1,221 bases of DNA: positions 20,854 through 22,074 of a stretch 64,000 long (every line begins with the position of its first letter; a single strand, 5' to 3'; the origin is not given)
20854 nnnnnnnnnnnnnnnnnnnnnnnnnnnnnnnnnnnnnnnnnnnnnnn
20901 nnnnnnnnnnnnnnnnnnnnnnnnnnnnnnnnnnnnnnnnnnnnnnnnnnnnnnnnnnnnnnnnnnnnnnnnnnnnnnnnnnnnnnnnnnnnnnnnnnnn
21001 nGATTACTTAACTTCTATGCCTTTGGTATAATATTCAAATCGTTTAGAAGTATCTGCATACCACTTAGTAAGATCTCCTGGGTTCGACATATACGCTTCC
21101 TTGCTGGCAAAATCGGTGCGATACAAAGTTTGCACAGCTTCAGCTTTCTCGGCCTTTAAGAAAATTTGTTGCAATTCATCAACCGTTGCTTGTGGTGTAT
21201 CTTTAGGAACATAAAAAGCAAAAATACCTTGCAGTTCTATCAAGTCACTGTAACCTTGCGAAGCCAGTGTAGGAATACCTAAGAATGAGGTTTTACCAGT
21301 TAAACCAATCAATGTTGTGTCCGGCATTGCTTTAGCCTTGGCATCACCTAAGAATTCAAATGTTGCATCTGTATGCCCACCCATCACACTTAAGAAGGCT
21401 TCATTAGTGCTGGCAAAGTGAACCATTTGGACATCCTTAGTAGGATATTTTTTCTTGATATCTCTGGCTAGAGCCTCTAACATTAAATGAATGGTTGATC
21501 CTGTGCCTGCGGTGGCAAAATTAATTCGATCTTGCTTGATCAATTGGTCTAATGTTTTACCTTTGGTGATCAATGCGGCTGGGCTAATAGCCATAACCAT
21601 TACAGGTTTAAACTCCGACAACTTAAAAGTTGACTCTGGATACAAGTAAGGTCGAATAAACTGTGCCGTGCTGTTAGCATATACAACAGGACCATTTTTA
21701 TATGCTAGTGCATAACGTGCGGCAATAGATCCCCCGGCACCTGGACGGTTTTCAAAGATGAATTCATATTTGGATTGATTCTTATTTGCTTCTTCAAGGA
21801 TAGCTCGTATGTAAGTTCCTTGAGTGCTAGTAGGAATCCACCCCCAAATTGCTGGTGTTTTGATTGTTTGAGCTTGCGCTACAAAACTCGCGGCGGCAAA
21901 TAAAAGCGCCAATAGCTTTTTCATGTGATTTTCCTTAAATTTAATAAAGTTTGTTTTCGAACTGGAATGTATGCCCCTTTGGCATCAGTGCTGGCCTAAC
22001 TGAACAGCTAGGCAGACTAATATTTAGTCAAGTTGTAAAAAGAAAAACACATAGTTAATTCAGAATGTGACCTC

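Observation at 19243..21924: Two phage-encoded TctC/Bug-family periplasmic solute-binding proteins flanking a divergent methyltransferase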

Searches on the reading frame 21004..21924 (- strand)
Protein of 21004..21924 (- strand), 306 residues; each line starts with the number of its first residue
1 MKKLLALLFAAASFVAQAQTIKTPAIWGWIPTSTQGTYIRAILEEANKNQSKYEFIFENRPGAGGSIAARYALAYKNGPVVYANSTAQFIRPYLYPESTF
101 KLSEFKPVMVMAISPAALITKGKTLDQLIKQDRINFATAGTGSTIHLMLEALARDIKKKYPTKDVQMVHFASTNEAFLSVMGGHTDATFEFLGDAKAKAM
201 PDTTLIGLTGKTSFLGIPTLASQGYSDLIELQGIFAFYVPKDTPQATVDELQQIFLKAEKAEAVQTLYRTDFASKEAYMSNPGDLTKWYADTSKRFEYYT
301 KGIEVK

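Call 3: search_protein_families(library=pfam, proteins=[window:21004-21924:-], max_evalue=0.01)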
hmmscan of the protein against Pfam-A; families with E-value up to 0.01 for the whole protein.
window:21004-21924:- (306 aa): 1 family
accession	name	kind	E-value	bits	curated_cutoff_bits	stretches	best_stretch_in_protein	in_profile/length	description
PF03401.19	TctC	-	7.1e-16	59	27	1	53-297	15-266/274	Tripartite tricarboxylate transporter family receptor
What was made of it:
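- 21004..21924 (-): Bug-2: second TctC/Bug-family binding protein (306 aa) of a different subfamily; signal peptide aa 1-18 (21871-21924). PF03401 at 59 bits (call 3).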

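Call 4: search_protein_families(library=phrogs, proteins=[window:21004-21924:-], max_evalue=0.001)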
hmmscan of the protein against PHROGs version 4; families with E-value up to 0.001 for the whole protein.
window:21004-21924:- (306 aa): 0 families

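Call 21: find_homologous_proteins(query=window:21004-21924:-)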
Query window:21004-21924:- (306 aa): 323 proteins with E <= 0.001 among 3799 candidates; the best 120 are listed.
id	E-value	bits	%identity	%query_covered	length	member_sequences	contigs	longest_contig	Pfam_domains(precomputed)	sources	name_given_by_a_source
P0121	8.5e-198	673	100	100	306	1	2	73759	PF03401.19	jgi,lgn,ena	-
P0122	9.0e-170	581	85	100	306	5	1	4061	PF03401.19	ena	-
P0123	1.9e-151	521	76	100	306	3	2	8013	PF03401.19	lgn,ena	-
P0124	1.0e-150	519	76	100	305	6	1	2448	PF03401.19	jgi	-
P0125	3.4e-149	514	79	93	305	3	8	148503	PF03401.19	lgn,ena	-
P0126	5.5e-149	513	75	100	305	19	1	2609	PF03401.19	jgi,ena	jgi:tripartite-type tricarboxylate transporter receptor subunit TctC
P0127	1.1e-148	512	75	100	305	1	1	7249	PF03401.19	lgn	-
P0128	1.4e-147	509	76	100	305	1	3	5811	PF03401.19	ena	-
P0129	3.9e-146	504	72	100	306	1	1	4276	PF03401.19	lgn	-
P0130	4.9e-146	504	73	100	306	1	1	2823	PF03401.19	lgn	-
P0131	2.8e-144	498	74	100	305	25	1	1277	PF03401.19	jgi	-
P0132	2.3e-142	491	71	100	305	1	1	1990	PF03401.19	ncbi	-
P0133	2.8e-142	491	75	92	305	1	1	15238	PF03401.19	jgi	jgi:tripartite-type tricarboxylate transporter receptor subunit TctC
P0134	9.5e-141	486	74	95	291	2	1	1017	PF03401.19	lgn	-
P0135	7.7e-139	480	69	100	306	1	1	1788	PF03401.19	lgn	-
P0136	1.7e-137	476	68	100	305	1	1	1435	PF03401.19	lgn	-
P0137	1.7e-116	407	74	82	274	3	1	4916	PF03401.19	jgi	-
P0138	2.1e-112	393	59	100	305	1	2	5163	PF03401.19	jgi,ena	jgi:tripartite-type tricarboxylate transporter receptor subunit TctC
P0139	7.7e-112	391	60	100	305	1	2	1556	PF03401.19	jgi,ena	jgi:tripartite-type tricarboxylate transporter receptor subunit TctC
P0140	2.9e-111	389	58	100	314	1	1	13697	PF03401.19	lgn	-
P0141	4.4e-111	389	58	100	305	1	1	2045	PF03401.19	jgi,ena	jgi:tripartite-type tricarboxylate transporter receptor subunit TctC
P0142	4.5e-108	379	59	96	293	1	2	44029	PF03401.19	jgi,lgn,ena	jgi:tripartite-type tricarboxylate transporter receptor subunit TctC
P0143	1.1e-105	371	56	100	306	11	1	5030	PF03401.19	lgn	-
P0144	1.5e-105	371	55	100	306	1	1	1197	PF03401.19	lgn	-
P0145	2.0e-104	367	57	100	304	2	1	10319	PF03401.19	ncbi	-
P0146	2.2e-104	367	56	94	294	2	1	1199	PF03401.19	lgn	-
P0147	7.0e-104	365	56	100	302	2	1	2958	PF03401.19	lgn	-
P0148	2.3e-103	364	73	75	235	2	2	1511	PF03401.19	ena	-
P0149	2.5e-103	363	57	100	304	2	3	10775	PF03401.19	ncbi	-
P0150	3.5e-102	360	56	100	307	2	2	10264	PF03401.19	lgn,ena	-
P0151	8.9e-102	358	58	99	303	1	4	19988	PF03401.19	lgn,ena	-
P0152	4.4e-101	356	53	100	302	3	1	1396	PF03401.19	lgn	-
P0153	1.1e-100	355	56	100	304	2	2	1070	PF03401.19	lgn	-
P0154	4.4e-100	353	55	100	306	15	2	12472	PF03401.19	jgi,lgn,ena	jgi:tripartite-type tricarboxylate transporter receptor subunit TctC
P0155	8.7e-100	352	57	98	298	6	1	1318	PF03401.19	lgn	-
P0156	1.3e-99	351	55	100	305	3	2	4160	PF03401.19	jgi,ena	jgi:tripartite-type tricarboxylate transporter receptor subunit TctC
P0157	1.3e-99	351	55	100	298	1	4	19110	PF03401.19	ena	-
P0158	4.2e-99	350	55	99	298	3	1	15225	PF03401.19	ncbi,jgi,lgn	ncbi:MAG: hypothetical protein RLY61_895 [Candidatus Parcubacteria bacterium]|jgi:tripartite-type tr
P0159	4.2e-99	350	55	100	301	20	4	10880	PF03401.19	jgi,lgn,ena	jgi:tripartite-type tricarboxylate transporter receptor subunit TctC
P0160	1.0e-98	348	54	98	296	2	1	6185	PF03401.19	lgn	-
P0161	1.5e-98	348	53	100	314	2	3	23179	PF03401.19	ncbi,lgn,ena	-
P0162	4.4e-98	346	54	100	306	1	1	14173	PF03401.19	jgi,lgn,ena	jgi:tripartite-type tricarboxylate transporter receptor subunit TctC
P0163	5.5e-98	346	52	100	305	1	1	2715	PF03401.19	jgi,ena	jgi:tripartite-type tricarboxylate transporter receptor subunit TctC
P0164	1.8e-97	344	55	100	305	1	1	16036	PF03401.19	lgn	-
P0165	2.8e-97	344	54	100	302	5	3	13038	PF03401.19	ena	-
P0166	3.9e-97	343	54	99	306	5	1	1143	PF03401.19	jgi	jgi:tripartite-type tricarboxylate transporter receptor subunit TctC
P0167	4.3e-97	343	51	100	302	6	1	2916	PF03401.19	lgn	-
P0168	5.9e-97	343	54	100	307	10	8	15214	PF03401.19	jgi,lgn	jgi:tripartite-type tricarboxylate transporter receptor subunit TctC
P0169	1.7e-96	341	52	99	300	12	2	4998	PF03401.19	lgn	-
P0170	8.6e-96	339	55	99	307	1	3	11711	PF03401.19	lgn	-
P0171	1.3e-95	338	51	99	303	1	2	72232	PF03401.19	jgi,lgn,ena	jgi:tripartite-type tricarboxylate transporter receptor subunit TctC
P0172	1.7e-95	338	54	100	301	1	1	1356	PF03401.19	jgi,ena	jgi:tripartite-type tricarboxylate transporter receptor subunit TctC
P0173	2.6e-95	337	53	100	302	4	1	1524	PF03401.19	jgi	-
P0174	5.8e-95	336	54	100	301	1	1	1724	PF03401.19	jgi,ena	jgi:tripartite-type tricarboxylate transporter receptor subunit TctC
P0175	3.9e-94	333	50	100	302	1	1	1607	PF03401.19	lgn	-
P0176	4.7e-94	333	53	99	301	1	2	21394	PF03401.19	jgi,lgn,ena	-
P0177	6.4e-93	329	49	100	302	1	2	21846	PF03401.19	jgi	jgi:tripartite-type tricarboxylate transporter receptor subunit TctC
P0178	1.5e-92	328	77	64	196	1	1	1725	PF03401.19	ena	-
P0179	1.7e-92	328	56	92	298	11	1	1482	PF03401.19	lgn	-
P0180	4.0e-92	327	51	100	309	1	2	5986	PF03401.19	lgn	-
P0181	8.3e-92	326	51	99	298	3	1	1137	PF03401.19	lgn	-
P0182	1.4e-91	325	49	100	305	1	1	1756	PF03401.19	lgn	-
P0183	2.3e-91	324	52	99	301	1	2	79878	PF03401.19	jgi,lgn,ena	jgi:tripartite-type tricarboxylate transporter receptor subunit TctC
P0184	2.6e-91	324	52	99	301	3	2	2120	PF03401.19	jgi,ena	jgi:tripartite-type tricarboxylate transporter receptor subunit TctC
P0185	1.1e-90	322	49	100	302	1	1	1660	PF03401.19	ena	-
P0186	6.9e-90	319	51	99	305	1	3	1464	PF03401.19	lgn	-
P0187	1.1e-89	319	51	93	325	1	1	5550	PF03401.19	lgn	-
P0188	2.9e-89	317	52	99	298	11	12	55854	PF03401.19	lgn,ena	-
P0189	8.7e-89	316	48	100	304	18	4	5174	PF03401.19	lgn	-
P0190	1.6e-88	315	50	100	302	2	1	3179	PF03401.19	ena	-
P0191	1.7e-88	315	52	100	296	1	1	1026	PF03401.19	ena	-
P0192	3.7e-88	314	52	100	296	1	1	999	PF03401.19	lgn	-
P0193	7.1e-88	313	51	100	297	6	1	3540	PF03401.19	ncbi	-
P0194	1.5e-87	312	52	100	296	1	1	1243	PF03401.19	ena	-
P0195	2.1e-87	311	54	93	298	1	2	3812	PF03401.19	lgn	-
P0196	5.0e-87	310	49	100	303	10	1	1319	PF03401.19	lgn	-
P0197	8.8e-87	309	49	100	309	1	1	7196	PF03401.19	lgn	-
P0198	1.6e-86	308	51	100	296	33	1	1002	PF03401.19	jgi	jgi:tripartite-type tricarboxylate transporter receptor subunit TctC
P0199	2.2e-86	308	51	100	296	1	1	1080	PF03401.19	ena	-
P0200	3.4e-86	307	48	100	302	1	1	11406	PF03401.19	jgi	jgi:tripartite-type tricarboxylate transporter receptor subunit TctC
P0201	4.5e-86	307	49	100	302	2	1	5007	PF03401.19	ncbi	-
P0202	8.1e-86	306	51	100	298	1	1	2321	PF03401.19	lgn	-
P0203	1.6e-85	305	51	100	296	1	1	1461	PF03401.19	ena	-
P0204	2.2e-85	305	48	100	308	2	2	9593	PF03401.19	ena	-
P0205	2.8e-85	304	51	99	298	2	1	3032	PF03401.19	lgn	-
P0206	2.9e-85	304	49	100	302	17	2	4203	PF03401.19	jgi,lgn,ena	-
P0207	3.1e-85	304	51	99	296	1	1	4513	PF03401.19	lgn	-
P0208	3.4e-85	304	50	100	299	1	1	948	PF03401.19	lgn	-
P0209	3.9e-85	304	52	92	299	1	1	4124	PF03401.19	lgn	-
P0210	3.9e-85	304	48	100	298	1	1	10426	PF03401.19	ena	-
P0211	4.8e-85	303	50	100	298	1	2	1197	PF03401.19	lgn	-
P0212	5.2e-85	303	49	100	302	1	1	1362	PF03401.19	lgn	-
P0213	7.2e-85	303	49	100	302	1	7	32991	PF03401.19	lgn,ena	-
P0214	7.3e-85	303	49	100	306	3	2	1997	PF03401.19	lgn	-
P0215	1.3e-84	302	50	99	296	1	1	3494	PF03401.19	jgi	-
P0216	1.6e-84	302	50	100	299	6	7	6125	PF03401.19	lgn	-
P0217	1.7e-84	302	50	100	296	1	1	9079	PF03401.19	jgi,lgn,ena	-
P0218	1.7e-84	302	51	93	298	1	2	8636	PF03401.19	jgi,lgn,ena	jgi:tripartite-type tricarboxylate transporter receptor subunit TctC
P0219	2.4e-84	301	50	100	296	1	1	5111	PF03401.19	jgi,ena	jgi:tripartite-type tricarboxylate transporter receptor subunit TctC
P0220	2.6e-84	301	50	100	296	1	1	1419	PF03401.19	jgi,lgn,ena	jgi:tripartite-type tricarboxylate transporter receptor subunit TctC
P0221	3.8e-84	300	49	99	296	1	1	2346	PF03401.19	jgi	-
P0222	5.9e-84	300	47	100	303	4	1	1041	PF03401.19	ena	-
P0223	9.8e-84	299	49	99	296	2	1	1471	PF03401.19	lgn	-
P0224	1.2e-83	299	50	100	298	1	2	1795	PF03401.19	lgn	-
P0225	1.6e-83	298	48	100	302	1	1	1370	PF03401.19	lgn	-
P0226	2.2e-83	298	47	100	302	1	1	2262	PF03401.19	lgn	-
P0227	2.4e-83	298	51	100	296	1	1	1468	PF03401.19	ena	-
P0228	2.4e-83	298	49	99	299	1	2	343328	PF03401.19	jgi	jgi:tripartite-type tricarboxylate transporter receptor subunit TctC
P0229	6.5e-83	296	47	100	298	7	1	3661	PF03401.19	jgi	jgi:tripartite-type tricarboxylate transporter receptor subunit TctC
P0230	7.4e-83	296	50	100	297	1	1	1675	PF03401.19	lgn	-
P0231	1.2e-82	296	50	100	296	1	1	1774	PF03401.19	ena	-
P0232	1.2e-82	296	47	99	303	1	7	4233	PF03401.19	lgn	-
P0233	2.3e-82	295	48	100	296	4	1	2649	PF03401.19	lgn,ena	-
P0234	2.6e-82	294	48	100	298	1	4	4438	PF03401.19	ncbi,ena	-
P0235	4.3e-82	294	51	93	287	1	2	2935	PF03401.19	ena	-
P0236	6.8e-82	293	47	100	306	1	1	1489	PF03401.19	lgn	-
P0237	7.0e-82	293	47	99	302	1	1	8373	PF03401.19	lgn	-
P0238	8.7e-82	293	47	100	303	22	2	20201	PF03401.19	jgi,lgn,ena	jgi:tripartite-type tricarboxylate transporter receptor subunit TctC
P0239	1.3e-81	292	48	100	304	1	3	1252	PF03401.19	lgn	-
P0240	4.1e-81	291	46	100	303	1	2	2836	PF03401.19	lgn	-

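Call 22: find_encoding_contigs(protein=P0121, flank=3000, max_places=3)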
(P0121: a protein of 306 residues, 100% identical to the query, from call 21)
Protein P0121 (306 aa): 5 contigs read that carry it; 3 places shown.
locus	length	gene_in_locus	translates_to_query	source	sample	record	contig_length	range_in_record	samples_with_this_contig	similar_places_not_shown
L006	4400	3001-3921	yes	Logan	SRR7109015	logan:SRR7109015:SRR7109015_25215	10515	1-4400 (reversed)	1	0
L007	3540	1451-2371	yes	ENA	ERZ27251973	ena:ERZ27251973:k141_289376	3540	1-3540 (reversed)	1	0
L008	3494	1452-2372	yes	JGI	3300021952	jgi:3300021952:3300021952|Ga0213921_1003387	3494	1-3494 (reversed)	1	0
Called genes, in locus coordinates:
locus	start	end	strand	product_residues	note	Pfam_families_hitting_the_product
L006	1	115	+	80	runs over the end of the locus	-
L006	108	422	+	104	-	-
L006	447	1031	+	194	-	-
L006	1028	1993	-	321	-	-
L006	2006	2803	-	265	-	PF02562:PhoH, PF13604:AAA_30 (weak), PF13245:AAA_19 (weak)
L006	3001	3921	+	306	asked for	PF03401:TctC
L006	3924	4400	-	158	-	?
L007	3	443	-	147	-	?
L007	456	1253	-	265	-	PF02562:PhoH, PF13604:AAA_30 (weak), PF13245:AAA_19 (weak)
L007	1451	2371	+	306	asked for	PF03401:TctC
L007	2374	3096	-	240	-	-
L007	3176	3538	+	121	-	?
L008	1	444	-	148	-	?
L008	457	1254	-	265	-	PF02562:PhoH, PF13604:AAA_30 (weak), PF13245:AAA_19 (weak)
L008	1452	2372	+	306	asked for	PF03401:TctC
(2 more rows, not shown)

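Call 23: find_encoding_contigs(protein=P0228, flank=10000, max_places=2)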
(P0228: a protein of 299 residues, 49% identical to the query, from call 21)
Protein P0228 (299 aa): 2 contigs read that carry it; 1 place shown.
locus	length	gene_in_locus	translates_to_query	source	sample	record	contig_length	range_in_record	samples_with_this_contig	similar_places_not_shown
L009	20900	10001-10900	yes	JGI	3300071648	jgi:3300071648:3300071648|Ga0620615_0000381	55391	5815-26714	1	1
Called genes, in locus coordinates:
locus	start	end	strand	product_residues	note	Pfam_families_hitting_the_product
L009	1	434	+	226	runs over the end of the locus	-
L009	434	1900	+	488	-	PF04055:Radical_SAM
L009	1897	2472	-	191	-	-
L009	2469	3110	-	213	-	-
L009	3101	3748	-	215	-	PF05118:Asp_Arg_Hydrox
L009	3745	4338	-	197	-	-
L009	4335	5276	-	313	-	-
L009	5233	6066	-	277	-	PF00487:FA_desaturase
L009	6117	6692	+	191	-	-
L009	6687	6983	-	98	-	-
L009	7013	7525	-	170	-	PF00583:Acetyltransf_1 (weak)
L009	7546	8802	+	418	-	PF01071:GARS_A, PF02655:ATP-grasp_3 (faint)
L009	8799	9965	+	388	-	-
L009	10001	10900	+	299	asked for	PF03401:TctC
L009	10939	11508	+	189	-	-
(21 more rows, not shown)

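Call 24: find_encoding_contigs(protein=P0125, flank=10000, max_places=2)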
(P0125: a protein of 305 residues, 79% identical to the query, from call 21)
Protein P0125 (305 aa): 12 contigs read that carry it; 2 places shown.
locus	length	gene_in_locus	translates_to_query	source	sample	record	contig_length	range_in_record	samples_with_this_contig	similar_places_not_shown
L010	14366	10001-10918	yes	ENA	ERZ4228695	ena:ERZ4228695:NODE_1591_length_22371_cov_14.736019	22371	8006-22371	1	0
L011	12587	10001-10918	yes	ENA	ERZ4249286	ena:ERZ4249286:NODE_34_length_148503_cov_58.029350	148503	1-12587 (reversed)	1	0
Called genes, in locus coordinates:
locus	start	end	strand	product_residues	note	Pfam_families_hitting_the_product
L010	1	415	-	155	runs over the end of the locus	-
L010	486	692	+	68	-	-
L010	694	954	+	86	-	-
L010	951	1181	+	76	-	-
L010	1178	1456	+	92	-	-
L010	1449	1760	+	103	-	-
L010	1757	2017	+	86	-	-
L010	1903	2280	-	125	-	-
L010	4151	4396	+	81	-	-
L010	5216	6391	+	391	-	-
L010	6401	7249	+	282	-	PF02668:TauD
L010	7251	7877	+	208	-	-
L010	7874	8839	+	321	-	PF03401:TctC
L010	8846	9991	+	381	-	-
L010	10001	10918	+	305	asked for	PF03401:TctC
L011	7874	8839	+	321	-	PF03401:TctC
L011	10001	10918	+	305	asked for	PF03401:TctC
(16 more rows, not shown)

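Call 32: search_dna_similar(query=window:21004-21924:-, collection=phages, mode=protein, max_evalue=0.001, max_rows=25)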
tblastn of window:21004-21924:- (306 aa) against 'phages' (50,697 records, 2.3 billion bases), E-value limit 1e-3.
No match.

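Call 34: find_related_loci(query=window:21004-21924:-, collection=viral_contigs, flank=10000)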
Query window:21004-21924:- (306 aa) in viral_contigs; peptide patterns used: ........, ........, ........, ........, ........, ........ (x = any residue, [..] = any of these).
17 stretches matched a pattern, but none encodes a relative of the query by tblastn (E <= 1e-3).

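Call 56: search_solved_structures(query=window:21004-21924:-, max_evalue=0.001, show_alignments=2)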
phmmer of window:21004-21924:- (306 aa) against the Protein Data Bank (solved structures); distinct sequences matched with E-value up to 0.001: 6.
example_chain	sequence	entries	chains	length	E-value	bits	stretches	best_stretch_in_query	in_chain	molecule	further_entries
8hka_A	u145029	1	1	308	3.3e-10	43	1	41-268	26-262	Periplasmic terephthalate binding protein (TBP)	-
8hk9_D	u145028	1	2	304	3.8e-10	42.8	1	43-268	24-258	Periplasmic terephthalate binding protein (TBP)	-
8hkb_A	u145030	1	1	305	4.8e-10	42.5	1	42-268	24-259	Periplasmic terephthalate binding protein (TBP)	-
7ndr_A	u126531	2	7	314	9.5e-08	35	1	54-253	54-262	Tripartite tricarboxylate transporter substrate binding protein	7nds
25hk_A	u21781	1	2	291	2.6e-05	27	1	102-267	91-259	Tripartite tricarboxylate transporter substrate binding protein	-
2qpq_A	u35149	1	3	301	0.00074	22.2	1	55-267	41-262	protein Bug27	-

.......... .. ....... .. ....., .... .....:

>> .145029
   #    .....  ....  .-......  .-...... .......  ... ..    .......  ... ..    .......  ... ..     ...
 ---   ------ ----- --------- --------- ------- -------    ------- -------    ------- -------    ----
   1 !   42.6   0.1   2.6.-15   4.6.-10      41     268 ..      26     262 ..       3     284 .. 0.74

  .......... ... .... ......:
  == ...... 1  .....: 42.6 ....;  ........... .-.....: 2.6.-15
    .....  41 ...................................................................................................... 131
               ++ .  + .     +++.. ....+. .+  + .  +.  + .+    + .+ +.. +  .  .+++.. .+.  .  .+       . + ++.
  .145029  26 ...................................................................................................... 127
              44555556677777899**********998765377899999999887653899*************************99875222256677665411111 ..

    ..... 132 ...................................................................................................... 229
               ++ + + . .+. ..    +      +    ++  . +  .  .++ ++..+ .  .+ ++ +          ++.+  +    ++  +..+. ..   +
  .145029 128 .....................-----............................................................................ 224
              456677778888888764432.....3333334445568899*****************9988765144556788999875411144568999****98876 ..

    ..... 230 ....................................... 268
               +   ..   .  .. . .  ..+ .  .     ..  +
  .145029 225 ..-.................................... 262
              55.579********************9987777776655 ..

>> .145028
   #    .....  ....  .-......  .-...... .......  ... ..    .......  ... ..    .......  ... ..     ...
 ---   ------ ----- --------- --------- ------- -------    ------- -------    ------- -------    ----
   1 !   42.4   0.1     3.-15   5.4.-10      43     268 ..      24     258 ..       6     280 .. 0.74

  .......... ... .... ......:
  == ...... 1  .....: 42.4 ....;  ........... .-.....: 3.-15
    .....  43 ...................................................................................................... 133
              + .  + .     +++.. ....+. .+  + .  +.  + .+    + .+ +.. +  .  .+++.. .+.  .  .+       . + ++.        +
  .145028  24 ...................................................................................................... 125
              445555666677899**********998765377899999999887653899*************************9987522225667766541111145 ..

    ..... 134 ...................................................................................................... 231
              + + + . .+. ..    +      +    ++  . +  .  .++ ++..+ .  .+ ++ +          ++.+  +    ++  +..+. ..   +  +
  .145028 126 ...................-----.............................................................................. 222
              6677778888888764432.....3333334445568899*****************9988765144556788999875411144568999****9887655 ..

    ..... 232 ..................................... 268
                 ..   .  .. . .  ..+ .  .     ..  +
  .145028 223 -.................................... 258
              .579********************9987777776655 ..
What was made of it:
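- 21004..21924 (-): PDB hits to terephthalate-binding TTT proteins (call 56).
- On TctC/Bug solute-binding proteins (PF03401, TTT family): Bug-2 residues 41-268 align to 8HKA (call 56).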

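Call 78: find_related_loci(query=A8, collection=viral_contigs, flank=8000)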
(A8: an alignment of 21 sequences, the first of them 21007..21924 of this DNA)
Query A8 (306 aa) in viral_contigs; peptide patterns used: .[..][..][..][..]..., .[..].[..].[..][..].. (x = any residue, [..] = any of these).
80 stretches matched a pattern; 13 encode a relative of the query (tblastn E <= 1e-3); 13 distinct loci.
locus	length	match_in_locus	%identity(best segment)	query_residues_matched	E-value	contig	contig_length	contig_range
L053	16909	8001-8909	58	2-306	3e-119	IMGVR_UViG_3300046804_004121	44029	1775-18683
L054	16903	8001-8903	57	4-306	5e-116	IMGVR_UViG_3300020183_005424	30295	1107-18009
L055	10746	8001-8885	55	3-306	4e-106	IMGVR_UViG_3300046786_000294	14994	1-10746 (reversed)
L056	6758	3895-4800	49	1-306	8e-94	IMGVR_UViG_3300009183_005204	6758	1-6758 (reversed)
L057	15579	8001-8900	48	1-304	2e-93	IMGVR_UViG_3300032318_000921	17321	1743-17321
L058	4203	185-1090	49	1-306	1e-93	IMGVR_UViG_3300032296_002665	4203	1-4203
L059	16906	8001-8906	49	1-306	9e-94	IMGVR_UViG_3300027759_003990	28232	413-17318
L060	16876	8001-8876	33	1-299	5e-41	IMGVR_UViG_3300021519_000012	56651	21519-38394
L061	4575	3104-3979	33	1-299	5e-41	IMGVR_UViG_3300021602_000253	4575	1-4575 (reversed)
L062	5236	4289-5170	32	1-294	4e-39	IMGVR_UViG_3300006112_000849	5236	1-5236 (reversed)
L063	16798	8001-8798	32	7-278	3e-37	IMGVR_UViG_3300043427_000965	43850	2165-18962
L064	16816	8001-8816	31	1-273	9e-34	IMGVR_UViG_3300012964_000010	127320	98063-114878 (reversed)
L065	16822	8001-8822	29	1-278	6e-32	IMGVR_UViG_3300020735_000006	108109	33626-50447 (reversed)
